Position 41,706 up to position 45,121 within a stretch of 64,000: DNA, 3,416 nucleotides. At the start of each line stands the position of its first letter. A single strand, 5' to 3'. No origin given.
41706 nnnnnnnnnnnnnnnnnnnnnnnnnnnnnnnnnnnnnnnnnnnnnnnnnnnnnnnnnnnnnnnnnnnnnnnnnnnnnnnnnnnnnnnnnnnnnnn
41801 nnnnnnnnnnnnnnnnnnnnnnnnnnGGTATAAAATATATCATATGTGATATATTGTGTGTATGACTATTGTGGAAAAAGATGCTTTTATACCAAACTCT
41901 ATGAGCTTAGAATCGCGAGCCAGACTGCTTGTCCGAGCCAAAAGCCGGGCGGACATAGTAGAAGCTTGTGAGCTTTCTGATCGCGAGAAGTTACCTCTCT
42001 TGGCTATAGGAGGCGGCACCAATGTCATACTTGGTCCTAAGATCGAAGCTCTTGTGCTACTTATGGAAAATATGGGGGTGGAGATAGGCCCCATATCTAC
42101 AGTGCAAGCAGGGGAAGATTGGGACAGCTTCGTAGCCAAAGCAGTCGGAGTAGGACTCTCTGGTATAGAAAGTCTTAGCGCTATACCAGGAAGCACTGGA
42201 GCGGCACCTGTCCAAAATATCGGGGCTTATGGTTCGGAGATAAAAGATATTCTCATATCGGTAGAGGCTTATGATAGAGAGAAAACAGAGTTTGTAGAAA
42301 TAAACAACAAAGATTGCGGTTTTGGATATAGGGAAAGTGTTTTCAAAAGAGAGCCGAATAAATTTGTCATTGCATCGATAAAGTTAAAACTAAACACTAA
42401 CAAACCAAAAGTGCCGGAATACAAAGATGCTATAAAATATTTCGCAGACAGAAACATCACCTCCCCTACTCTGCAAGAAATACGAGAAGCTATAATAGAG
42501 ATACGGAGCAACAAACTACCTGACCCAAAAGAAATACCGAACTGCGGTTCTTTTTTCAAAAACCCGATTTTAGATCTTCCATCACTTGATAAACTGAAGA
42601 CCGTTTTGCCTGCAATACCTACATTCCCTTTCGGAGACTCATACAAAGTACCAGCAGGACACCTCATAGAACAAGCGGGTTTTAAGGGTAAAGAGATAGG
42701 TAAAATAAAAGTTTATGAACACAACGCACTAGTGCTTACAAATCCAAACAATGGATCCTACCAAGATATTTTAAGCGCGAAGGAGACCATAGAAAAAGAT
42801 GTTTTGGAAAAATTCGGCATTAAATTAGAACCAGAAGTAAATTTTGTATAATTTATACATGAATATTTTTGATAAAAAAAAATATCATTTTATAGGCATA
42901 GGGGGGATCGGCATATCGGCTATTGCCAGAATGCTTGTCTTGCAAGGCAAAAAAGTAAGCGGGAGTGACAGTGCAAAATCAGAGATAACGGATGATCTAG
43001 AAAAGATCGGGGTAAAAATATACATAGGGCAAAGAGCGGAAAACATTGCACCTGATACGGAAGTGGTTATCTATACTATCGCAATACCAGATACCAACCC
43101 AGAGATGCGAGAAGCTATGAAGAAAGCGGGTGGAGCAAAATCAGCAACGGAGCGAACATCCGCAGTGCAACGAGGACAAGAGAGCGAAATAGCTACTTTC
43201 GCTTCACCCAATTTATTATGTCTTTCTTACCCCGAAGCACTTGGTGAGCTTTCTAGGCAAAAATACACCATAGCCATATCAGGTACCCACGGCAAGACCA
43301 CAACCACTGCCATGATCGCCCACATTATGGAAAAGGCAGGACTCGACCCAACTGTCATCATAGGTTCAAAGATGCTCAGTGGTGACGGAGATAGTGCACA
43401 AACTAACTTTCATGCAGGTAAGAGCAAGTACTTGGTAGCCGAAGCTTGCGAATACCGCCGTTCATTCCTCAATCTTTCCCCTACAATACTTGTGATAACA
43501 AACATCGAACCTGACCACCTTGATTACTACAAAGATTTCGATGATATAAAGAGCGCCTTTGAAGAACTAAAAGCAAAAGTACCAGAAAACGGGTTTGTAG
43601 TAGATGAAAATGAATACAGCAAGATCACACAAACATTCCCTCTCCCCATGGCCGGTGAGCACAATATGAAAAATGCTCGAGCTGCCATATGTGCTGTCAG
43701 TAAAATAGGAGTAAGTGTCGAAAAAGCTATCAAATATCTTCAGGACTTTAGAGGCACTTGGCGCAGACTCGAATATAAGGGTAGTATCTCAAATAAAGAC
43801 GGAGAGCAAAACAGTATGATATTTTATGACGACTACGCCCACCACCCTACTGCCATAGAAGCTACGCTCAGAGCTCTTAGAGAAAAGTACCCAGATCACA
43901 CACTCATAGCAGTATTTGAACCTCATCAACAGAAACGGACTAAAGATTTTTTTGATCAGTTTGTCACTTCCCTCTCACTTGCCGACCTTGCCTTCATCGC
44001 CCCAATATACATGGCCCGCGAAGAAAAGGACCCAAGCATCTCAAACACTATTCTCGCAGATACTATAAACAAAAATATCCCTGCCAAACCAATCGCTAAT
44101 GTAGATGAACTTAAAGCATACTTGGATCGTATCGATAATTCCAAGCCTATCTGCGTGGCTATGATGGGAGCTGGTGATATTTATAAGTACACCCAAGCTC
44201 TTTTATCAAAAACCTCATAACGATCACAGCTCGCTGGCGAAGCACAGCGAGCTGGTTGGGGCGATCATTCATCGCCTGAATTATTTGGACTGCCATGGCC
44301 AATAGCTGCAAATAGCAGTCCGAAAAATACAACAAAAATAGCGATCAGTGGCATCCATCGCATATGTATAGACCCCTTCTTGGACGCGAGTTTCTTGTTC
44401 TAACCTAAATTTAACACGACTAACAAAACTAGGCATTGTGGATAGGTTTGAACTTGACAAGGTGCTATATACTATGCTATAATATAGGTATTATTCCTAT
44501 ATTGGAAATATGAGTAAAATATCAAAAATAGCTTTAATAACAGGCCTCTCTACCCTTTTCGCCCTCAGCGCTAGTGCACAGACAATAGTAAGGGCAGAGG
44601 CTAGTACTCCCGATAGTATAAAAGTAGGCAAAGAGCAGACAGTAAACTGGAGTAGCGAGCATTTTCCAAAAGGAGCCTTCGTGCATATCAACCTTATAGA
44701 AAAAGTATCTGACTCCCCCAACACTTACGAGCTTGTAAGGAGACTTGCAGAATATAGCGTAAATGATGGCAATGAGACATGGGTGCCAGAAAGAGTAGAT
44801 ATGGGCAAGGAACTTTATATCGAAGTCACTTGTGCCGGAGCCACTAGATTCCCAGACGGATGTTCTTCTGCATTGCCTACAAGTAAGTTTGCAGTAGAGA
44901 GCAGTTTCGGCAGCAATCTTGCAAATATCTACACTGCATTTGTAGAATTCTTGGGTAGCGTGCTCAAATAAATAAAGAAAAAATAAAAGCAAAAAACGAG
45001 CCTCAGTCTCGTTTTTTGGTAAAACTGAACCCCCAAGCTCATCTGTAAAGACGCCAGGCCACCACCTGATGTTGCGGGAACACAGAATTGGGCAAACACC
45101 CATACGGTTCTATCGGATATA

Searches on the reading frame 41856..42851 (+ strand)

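Call 20: search_protein_families(library=pfam, proteins=[window:41856-42851:+], max_evalue=0.0001)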
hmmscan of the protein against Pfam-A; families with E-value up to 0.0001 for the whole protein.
window:41856-42851:+ (331 aa): 2 families
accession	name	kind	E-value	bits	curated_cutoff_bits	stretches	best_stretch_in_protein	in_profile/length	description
PF02873.21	MurB_C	-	2.8e-27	95.2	27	1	208-331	1-99/99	UDP-N-acetylenolpyruvoylglucosamine reductase, C-terminal domain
PF01565.28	FAD_binding_4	-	1.7e-16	60.6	26.4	1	23-142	2-132/139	FAD binding domain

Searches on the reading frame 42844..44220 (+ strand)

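Call 5: search_protein_families(library=pfam, proteins=[window:42844-44220:+], max_evalue=0.001)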
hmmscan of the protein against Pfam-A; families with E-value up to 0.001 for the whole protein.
window:42844-44220:+ (458 aa): 3 families
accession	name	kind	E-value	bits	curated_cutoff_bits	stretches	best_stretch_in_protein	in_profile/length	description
PF01225.30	Mur_ligase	-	2.7e-23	82.6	21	1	13-93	1-75/95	Mur ligase family, catalytic domain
PF08245.18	Mur_ligase_M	-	2e-21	77.3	24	1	145-253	1-120/200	Mur ligase middle domain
PF02875.26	Mur_ligase_C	-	3.5e-15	57.4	28.4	1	322-433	9-118/127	Mur ligase, glutamate ligase domain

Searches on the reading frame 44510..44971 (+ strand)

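Call 21: search_protein_families(library=pfam, proteins=[window:44510-44971:+], max_evalue=0.1)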
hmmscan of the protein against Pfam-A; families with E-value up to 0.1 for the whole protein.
window:44510-44971:+ (153 aa): 2 families
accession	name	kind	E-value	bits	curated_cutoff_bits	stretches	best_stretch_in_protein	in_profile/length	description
PF22164.2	Dark_WHD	-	0.046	14.5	27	1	52-84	10-42/63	Dark, winged-helix domain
PF10342.15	Kre9_KNH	-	0.051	14.7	24.6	1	34-104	5-73/94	Kre9/KNH-like N-terminal Ig-like domain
